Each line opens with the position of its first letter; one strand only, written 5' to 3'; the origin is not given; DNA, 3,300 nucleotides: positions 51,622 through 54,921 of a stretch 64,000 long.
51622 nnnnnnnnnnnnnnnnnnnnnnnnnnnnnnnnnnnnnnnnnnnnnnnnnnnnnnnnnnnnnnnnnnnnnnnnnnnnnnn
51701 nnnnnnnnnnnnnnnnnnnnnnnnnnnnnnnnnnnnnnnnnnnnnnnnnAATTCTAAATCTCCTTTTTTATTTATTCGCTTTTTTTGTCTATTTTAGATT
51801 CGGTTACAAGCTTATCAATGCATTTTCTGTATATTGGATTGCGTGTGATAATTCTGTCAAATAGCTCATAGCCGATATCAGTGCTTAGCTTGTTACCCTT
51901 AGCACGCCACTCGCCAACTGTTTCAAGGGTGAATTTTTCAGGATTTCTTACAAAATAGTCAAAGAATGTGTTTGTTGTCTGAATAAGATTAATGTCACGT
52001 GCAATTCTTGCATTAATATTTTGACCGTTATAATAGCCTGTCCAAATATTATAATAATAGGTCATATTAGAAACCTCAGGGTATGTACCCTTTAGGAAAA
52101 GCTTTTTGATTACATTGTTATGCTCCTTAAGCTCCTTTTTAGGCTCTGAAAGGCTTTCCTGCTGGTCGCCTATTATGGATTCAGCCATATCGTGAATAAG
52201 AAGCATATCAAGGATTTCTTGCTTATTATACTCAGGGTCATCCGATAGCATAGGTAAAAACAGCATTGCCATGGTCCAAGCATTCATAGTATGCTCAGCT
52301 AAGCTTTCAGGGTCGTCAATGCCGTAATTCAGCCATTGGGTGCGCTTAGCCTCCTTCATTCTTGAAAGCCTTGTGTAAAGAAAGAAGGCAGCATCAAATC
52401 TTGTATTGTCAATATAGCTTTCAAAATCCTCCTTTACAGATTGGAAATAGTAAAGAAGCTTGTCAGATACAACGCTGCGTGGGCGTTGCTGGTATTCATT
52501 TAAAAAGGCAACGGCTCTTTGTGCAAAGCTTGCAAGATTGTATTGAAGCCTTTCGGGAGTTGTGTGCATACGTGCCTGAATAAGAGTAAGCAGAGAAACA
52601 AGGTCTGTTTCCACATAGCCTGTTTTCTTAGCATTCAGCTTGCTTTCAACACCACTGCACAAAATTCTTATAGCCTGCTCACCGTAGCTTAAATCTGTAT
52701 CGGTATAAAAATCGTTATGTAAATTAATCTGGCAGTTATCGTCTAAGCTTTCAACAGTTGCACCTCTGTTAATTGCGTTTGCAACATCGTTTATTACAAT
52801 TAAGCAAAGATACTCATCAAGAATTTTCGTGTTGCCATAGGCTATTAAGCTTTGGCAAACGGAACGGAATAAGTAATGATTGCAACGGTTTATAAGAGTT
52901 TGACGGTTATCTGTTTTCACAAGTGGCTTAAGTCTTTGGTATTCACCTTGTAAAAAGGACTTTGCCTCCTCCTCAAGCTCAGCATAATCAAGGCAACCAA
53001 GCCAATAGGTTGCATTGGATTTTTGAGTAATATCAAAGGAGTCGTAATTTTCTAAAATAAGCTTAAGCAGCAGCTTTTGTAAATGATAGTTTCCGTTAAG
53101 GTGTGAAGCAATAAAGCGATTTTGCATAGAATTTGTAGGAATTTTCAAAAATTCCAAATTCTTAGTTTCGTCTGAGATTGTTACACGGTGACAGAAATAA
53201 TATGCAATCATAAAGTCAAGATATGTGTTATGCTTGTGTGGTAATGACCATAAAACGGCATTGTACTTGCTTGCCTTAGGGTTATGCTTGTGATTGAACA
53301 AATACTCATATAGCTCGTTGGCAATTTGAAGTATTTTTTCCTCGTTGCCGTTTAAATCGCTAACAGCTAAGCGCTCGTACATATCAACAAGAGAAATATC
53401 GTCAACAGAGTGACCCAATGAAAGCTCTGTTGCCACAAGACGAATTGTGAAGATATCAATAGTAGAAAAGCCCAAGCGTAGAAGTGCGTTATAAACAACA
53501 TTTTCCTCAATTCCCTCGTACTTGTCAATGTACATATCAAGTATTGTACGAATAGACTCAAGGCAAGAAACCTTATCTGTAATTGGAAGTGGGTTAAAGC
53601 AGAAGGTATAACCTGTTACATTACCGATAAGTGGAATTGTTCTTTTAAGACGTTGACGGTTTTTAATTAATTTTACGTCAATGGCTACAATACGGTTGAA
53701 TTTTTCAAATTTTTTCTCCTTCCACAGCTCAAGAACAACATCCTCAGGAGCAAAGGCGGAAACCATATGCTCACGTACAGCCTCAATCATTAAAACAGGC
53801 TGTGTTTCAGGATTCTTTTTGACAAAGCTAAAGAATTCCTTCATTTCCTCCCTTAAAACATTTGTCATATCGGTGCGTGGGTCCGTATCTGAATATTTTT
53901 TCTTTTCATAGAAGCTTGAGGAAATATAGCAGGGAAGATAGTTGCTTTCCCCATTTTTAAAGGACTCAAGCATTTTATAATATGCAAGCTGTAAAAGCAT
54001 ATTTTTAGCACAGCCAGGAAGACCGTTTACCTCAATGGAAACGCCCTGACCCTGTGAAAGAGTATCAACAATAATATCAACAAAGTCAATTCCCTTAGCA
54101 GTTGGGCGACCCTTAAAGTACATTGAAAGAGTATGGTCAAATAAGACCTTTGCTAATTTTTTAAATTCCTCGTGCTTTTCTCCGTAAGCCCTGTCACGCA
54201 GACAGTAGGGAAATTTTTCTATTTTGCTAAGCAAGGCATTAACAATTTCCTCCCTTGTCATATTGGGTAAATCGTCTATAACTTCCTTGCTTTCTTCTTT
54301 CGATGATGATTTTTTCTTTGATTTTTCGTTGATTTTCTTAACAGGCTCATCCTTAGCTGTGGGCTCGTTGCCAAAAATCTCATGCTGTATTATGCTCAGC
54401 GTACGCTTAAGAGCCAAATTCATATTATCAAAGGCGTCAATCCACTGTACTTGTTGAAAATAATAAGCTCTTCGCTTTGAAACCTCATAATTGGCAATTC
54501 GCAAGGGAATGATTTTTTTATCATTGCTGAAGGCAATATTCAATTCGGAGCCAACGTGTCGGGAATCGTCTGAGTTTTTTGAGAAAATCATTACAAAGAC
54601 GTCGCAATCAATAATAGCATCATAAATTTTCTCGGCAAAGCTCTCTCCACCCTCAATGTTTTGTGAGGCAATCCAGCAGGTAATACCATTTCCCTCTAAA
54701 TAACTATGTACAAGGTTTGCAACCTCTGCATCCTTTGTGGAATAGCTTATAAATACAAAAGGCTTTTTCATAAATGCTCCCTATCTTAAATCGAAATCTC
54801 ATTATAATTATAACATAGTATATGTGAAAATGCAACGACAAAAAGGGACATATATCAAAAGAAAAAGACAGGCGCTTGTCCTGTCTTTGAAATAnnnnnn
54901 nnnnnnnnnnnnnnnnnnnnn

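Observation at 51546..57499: Self-contained TIR locus (TM-GNAT protein, free TIR, TIR-Ploop-HD giant, zinc ribbon): candidate undescribed immune or NAD-signalling system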

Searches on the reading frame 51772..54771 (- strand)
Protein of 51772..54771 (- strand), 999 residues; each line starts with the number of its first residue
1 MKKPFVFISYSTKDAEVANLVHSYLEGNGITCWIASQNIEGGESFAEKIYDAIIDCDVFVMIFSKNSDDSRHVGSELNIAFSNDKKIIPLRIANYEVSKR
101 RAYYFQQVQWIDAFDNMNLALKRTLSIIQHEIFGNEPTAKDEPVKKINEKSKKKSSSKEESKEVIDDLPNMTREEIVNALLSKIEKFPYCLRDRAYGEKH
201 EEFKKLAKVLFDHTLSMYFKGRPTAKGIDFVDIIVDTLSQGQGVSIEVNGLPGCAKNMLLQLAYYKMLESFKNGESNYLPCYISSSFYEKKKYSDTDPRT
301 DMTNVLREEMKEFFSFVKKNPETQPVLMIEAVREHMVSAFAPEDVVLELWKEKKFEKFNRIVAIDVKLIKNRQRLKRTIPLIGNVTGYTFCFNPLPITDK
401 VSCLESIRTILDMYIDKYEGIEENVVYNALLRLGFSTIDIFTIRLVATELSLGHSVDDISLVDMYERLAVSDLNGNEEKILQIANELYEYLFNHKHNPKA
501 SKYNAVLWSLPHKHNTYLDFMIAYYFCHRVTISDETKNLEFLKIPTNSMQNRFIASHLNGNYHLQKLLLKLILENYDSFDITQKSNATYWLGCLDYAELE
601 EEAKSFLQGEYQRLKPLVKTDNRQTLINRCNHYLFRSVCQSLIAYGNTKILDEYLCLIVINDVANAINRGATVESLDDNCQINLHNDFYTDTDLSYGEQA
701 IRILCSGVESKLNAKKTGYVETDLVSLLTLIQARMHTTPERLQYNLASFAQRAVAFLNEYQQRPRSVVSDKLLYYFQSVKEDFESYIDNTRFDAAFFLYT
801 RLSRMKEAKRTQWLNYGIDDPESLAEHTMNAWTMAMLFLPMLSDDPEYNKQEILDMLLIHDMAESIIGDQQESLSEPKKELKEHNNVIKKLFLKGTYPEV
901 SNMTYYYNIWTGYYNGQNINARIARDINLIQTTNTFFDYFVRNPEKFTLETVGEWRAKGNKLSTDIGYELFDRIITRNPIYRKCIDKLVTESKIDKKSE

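Call 3: search_protein_families(library=pfam, proteins=[window:51772-54771:-], max_evalue=1)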
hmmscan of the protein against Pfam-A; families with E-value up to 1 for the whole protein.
window:51772-54771:- (999 aa): 8 families
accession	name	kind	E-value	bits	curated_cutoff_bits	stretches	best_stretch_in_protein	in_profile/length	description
PF13676.11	TIR_2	-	3.2e-24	86.2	28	1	6-116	1-111/122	TIR domain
PF13023.12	HD_3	-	4.1e-18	66.3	22.5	1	803-943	2-138/165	HD domain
PF01582.25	TIR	-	1.9e-05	25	21.3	1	15-85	15-85/179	TIR domain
PF10137.14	CAP12-PCTIR_TIR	-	7.8e-05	23.1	24.7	1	6-68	2-63/119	CAP12/Pycsar effector protein, TIR domain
PF12917.13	YfbR-like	-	0.00022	21.4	25.9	1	799-885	3-89/182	5'-deoxynucleotidase YfbR-like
PF08937.16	ThsB_TIR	-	0.014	16.3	21.2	1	7-93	1-96/100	Thoeris protein ThsB, TIR-like domain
PF01966.28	HD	-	0.029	15.1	22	1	825-911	2-89/116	HD domain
PF17376.7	DUF5398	-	0.6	11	28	1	149-211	5-65/80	Family of unknown function (DUF5398)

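Call 4: search_protein_families(library=padloc, proteins=[window:51772-54771:-], max_evalue=1)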
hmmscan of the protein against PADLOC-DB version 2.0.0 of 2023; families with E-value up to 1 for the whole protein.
window:51772-54771:- (999 aa): 9 families
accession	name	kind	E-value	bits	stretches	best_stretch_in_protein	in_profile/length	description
PDLC02421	Aga_TIR-PNTD1-PNTD2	-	1.4e-11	42.2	1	1-164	1-166/430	Class I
PDLC02403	Aga_TIR-PNTD1-PNTD2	-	6.4e-10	36.7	1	4-165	3-166/443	Class I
PDLC02012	SAVED5--SAVED_TIR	-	1.6e-07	28.8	1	3-94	11-106/404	-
PDLC00436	ThsB1|ThsB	-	3.8e-07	27.8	1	5-84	37-120/183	TIR-like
PDLC00434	ThsB1|ThsB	-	1.3e-06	25.8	1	6-89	141-225/396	TIR-like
PDLC05062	PDC-S66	-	0.00031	18.3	1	6-68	151-214/282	-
PDLC00419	ThsB1|ThsB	-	0.00066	17.5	1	3-101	27-126/165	TIR-like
PDLC02416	Aga_REase-TIR-PNTD1-PNTD2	-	0.0045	13.7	1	6-99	158-253/572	Class I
PDLC00437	ThsB1|ThsB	-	0.02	13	1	49-90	33-74/129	TIR-like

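Call 5: search_protein_families(library=ncbifam, proteins=[window:51772-54771:-], max_evalue=1)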
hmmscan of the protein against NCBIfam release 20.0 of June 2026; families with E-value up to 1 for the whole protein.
window:51772-54771:- (999 aa): 3 families
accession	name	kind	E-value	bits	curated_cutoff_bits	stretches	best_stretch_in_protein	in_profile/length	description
NF058526.1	Thoeris_type3_ThcB4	equivalog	1.7e-07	30.5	220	1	6-92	130-217/375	Thoeris type III anti-phage system protein ThcB4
NF042941.1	Retron_TIR_antiphage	equivalog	5.1e-07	28.8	600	1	6-101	342-442/464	TIR domain-containing anti-phage reverse transcriptase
NF000535.3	MSCRAMM_SdrC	exception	0.045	11.7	1700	1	48-121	392-464/963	MSCRAMM family adhesin SdrC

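Call 9: find_homologous_proteins(query=window:51772-54771:-)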
Query window:51772-54771:- (999 aa): 117 proteins with E <= 0.001 among 8000 candidates.
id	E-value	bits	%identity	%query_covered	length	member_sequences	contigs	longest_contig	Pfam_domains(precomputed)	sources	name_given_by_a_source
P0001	0.0e+0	2134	93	100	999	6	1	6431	PF13023.13,PF13676.12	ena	-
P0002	0.0e+0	1935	85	100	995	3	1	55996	PF12917.14,PF13023.13,PF13676.12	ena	-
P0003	0.0e+0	1497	65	100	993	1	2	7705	PF12917.14,PF13023.13,PF13676.12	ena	-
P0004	0.0e+0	1476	65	99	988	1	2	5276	PF12917.14,PF13023.13,PF13676.12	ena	-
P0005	0.0e+0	1428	64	99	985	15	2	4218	PF12917.14,PF13023.13,PF13676.12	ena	-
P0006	0.0e+0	1421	62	100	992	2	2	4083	PF12917.14,PF13023.13,PF13676.12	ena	-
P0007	0.0e+0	1420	63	99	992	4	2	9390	PF12917.14,PF13023.13,PF13676.12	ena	-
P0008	0.0e+0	1419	63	99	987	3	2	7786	PF12917.14,PF01582.26,PF13023.13,PF13676.12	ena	-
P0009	0.0e+0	1417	63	99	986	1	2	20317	PF12917.14,PF13023.13,PF13676.12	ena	-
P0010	0.0e+0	1417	62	100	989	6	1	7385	PF13023.13,PF13676.12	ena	-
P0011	0.0e+0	1409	62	100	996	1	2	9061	PF01582.26,PF13023.13,PF13676.12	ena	-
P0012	0.0e+0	1406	62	99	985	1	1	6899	PF12917.14,PF01582.26,PF13023.13,PF13676.12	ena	-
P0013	0.0e+0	1406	62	99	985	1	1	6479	PF12917.14,PF01582.26,PF13023.13,PF13676.12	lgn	-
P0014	0.0e+0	1405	62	99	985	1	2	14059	PF12917.14,PF01582.26,PF13023.13,PF13676.12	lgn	-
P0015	0.0e+0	1405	62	99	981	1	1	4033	PF01582.26,PF13023.13,PF13676.12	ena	-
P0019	0.0e+0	1390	62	99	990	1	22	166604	PF12917.14,PF13023.13,PF13676.12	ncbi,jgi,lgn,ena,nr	ncbi:MAG: TIR domain-containing protein [Lachnospiraceae bacterium]|nr:TIR domain-containing protein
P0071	5.0e-292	990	47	98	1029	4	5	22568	PF01396.25,PF13023.13,PF13676.12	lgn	-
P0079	9.9e-280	949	45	98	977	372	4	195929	PF13023.13,PF13676.12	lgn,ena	-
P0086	7.0e-273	926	43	99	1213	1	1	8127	PF13023.13,PF13676.12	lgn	-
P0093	6.4e-240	817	41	98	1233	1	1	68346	PF13023.13,PF13676.12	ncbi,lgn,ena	-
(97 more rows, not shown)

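Call 10: find_encoding_contigs(protein=P0019, flank=8000, max_places=4)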
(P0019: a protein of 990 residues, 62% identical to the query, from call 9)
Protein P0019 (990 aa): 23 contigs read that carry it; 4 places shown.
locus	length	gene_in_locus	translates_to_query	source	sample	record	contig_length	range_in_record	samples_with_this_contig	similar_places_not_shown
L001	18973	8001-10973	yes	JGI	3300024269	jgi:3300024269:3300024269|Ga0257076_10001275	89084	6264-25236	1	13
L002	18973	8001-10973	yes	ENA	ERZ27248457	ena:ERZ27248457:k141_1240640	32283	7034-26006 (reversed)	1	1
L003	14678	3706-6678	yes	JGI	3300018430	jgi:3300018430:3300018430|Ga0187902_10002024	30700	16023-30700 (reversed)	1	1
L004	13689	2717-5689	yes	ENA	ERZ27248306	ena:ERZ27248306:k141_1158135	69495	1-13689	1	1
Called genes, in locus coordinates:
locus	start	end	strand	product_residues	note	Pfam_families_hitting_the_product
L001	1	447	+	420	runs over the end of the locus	PF22020:RlmL_1st, PF02926:THUMP, PF01170:UPF0020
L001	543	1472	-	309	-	PF00326:Peptidase_S9 (faint), PF00561:Abhydrolase_1, PF12146:Hydrolase_4, PF02089:Palm_thioest (weak), PF12697:Abhydrolase_6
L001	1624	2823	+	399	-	PF01520:Amidase_3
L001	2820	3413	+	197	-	PF01725:Ham1p_like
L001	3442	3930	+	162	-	PF00149:Metallophos, PF12850:Metallophos_2, PF14582:Metallophos_3 (faint)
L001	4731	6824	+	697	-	PF00583:Acetyltransf_1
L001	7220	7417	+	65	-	-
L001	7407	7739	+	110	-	-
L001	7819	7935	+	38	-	-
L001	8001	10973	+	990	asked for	PF13676:TIR_2, PF12917:YfbR-like (faint), PF13023:HD_3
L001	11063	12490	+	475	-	PF09492:Pec_lyase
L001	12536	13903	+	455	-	-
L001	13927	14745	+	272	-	PF06161:DUF975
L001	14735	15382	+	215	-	PF00702:Hydrolase, PF13419:HAD_2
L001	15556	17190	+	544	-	PF00501:AMP-binding, PF13193:AMP-binding_C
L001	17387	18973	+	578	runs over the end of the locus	PF01855:POR_N, PF02775:TPP_enzyme_C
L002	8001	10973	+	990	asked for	PF13676:TIR_2, PF12917:YfbR-like (faint), PF13023:HD_3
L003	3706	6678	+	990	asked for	PF13676:TIR_2, PF12917:YfbR-like (faint), PF13023:HD_3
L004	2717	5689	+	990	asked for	PF13676:TIR_2, PF12917:YfbR-like (faint), PF13023:HD_3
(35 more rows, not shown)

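Call 11: find_encoding_contigs(protein=P0079, flank=8000, max_places=4)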
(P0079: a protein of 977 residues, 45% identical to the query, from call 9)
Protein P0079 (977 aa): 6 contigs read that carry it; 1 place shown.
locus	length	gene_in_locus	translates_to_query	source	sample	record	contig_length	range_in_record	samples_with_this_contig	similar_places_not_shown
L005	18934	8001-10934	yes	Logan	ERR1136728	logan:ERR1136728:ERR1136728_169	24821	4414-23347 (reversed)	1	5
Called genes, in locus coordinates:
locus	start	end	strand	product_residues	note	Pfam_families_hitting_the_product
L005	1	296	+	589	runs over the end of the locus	?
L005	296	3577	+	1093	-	-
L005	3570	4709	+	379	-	-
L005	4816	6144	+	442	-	PF01841:Transglut_core (weak)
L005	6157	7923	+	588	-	PF02026:RyR (faint)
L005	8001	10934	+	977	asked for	PF13676:TIR_2, PF13023:HD_3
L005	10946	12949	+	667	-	PF01582:TIR (weak), PF08937:ThsB_TIR (faint), PF13676:TIR_2, PF14580:LRR_9 (faint), PF00560:LRR_1 (faint), PF13516:LRR_6 (faint), PF13855:LRR_8 (faint), PF12799:LRR_4 (weak)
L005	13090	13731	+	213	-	PF06541:ABC_trans_CmpB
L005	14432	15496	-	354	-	PF01263:Aldose_epim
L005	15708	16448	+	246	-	PF16697:Yop-YscD_cpl, PF00498:FHA, PF16697:Yop-YscD_cpl, PF00498:FHA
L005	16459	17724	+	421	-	PF01098:FTSW_RODA_SPOVE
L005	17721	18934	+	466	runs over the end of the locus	PF00905:Transpeptidase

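Call 15: find_related_loci(query=A1, collection=genome_contigs, flank=10000)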
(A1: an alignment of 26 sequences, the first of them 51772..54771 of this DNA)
Query A1 (999 aa) in genome_contigs; peptide patterns used: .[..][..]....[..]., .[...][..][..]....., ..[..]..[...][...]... (x = any residue, [..] = any of these).
116 stretches matched a pattern; 55 encode a relative of the query (tblastn E <= 1e-3); 48 distinct loci.
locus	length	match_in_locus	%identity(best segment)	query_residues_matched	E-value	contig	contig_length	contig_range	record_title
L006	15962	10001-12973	61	1-992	0e+0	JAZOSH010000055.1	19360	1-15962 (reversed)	MAG: Eubacteriales bacterium isolate T1900045546_YK20190240.MAGScoT_cleanbin_000004 SGB_7845_k141_2079841, whole genome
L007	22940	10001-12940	62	1-992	0e+0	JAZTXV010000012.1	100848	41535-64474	MAG: Eubacteriales bacterium isolate T1900045328_YK20190017.MAGScoT_cleanbin_000074 SGB_6489_k141_2444199, whole genome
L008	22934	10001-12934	60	1-990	0e+0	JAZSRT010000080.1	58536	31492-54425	MAG: Acutalibacteraceae bacterium isolate T1900044536_TS20190002.MAGScoT_cleanbin_000026 SGB_16_k141_1449515, whole geno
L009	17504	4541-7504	61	1-989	0e+0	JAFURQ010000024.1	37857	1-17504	MAG: Clostridia bacterium isolate RGIG4763 Roe_deer_Rectum.Co__c1974768, whole genome shotgun sequence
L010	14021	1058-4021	60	1-990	0e+0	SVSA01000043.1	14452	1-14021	MAG: Oscillospiraceae bacterium isolate SIG657 NODE_71981_length_14452_cov_1.597347, whole genome shotgun sequence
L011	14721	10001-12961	59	1-998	0e+0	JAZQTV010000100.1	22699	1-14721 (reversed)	MAG: Clostridia bacterium isolate T1900045185_TC20190181.MAGScoT_cleanbin_000015 SGB_5266_k141_2540827, whole genome sho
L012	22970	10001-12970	58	1-991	0e+0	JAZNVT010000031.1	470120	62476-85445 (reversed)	MAG: Acutalibacteraceae bacterium isolate T1900044788_TS20190254.MAGScoT_cleanbin_000012 SGB_2625_k141_725266, whole gen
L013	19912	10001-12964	58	1-988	0e+0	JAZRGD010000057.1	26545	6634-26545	MAG: Eubacteriales bacterium isolate T1900045493_YK20190187.MAGScoT_cleanbin_000007 SGB_7392_k141_3087225, whole genome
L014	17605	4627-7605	58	1-990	0e+0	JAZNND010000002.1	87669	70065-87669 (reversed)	MAG: Eubacteriales bacterium isolate T1900044659_TS20190125.MAGScoT_cleanbin_000006 SGB_1497_k141_2324072, whole genome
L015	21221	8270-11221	62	1-993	0e+0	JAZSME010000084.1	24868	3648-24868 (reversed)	MAG: Ruminococcus sp. isolate T1900044555_TS20190021.MAGScoT_cleanbin_000049 SGB_293_k141_3608022, whole genome shotgun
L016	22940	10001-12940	45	1-988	0e+0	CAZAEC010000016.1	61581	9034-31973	MAG TPA_asm: uncultured Clostridium sp. isolate SRP350583_co2_79 genome assembly, contig: NODE_550_length_61581_cov_173.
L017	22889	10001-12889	46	6-978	0e+0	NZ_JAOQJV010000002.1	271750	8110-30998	Dorea ammoniilytica strain Sanger_02 .13470_2_91.2, whole genome shotgun sequence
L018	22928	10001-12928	46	1-985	0e+0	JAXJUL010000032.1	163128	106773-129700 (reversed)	MAG: Schaedlerella sp. isolate DOME_MAG_503 503_C0108_k141_670893, whole genome shotgun sequence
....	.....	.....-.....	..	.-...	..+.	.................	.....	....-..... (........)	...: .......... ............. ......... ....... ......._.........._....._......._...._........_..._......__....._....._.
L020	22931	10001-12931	45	5-986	0e+0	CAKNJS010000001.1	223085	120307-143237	MAG TPA_asm: uncultured Lachnoclostridium sp. isolate ERR3414574_bin.31_metaWRAP_v1.1_MAG genome assembly, contig: NODE_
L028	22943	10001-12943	62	1-990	0e+0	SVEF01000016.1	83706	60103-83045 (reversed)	MAG: Lachnospiraceae bacterium isolate SIG299 NODE_1694_length_83706_cov_3.966451, whole genome shotgun sequence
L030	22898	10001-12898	40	5-978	0e+0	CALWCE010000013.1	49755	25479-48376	MAG: uncultured Clostridia bacterium isolate BRZ_DM__bin13 genome assembly, contig: BRZ_DM__NODE_1042_length_49755_cov_3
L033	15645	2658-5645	38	2-985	0e+0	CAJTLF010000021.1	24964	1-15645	MAG TPA_asm: uncultured Christensenella sp. isolate MGBC104819 genome assembly, contig: MGBC104819.21, whole genome shot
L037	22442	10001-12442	40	170-987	0e+0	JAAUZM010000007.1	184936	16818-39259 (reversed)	MAG: Lachnospiraceae bacterium isolate Mgla_MAG_2-bin_7 c_000000019783, whole genome shotgun sequence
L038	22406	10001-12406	40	173-978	0e+0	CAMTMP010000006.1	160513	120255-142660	MAG TPA_asm: uncultured bacterium isolate SRR12464005_bin.20_metawrap_v1.3_MAG genome assembly, contig: NODE.23_length_1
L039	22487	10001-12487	39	156-978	0e+0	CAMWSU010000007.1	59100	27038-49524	MAG TPA_asm: uncultured Lachnospiraceae bacterium isolate SRR14411297_bin.3_metawrap_v1.3_MAG genome assembly, contig: N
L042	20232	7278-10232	39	5-987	0e+0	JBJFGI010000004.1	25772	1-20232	MAG: Candidatus Coproplasma sp. isolate PUUB45_bin.011 NODE_1098_length_25772_cov_24.561146, whole genome shotgun sequen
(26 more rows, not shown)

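Call 25: find_encoding_contigs(protein=P0002, flank=10000, max_places=3)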
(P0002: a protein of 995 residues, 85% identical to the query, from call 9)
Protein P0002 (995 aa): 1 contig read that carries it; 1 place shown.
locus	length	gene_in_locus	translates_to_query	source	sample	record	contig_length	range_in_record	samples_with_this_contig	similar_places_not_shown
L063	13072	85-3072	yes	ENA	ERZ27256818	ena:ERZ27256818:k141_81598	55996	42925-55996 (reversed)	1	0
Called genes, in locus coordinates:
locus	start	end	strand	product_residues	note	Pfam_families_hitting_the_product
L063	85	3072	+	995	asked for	PF13676:TIR_2, PF12917:YfbR-like (weak), PF13023:HD_3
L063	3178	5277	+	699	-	PF01582:TIR, PF13676:TIR_2, PF08238:Sel1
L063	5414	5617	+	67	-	PF13248:Zn_ribbon_3 (weak)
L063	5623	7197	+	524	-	PF01055:Glyco_hydro_31_2nd, PF21365:Glyco_hydro_31_3rd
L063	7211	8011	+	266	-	PF00106:adh_short, PF08659:KR, PF13561:adh_short_C2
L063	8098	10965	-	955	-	PF09479:Flg_new, PF18998:Flg_new_2 (faint), PF09479:Flg_new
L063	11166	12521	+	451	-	PF00331:Glyco_hydro_10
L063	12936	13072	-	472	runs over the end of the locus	PF13306:LRR_5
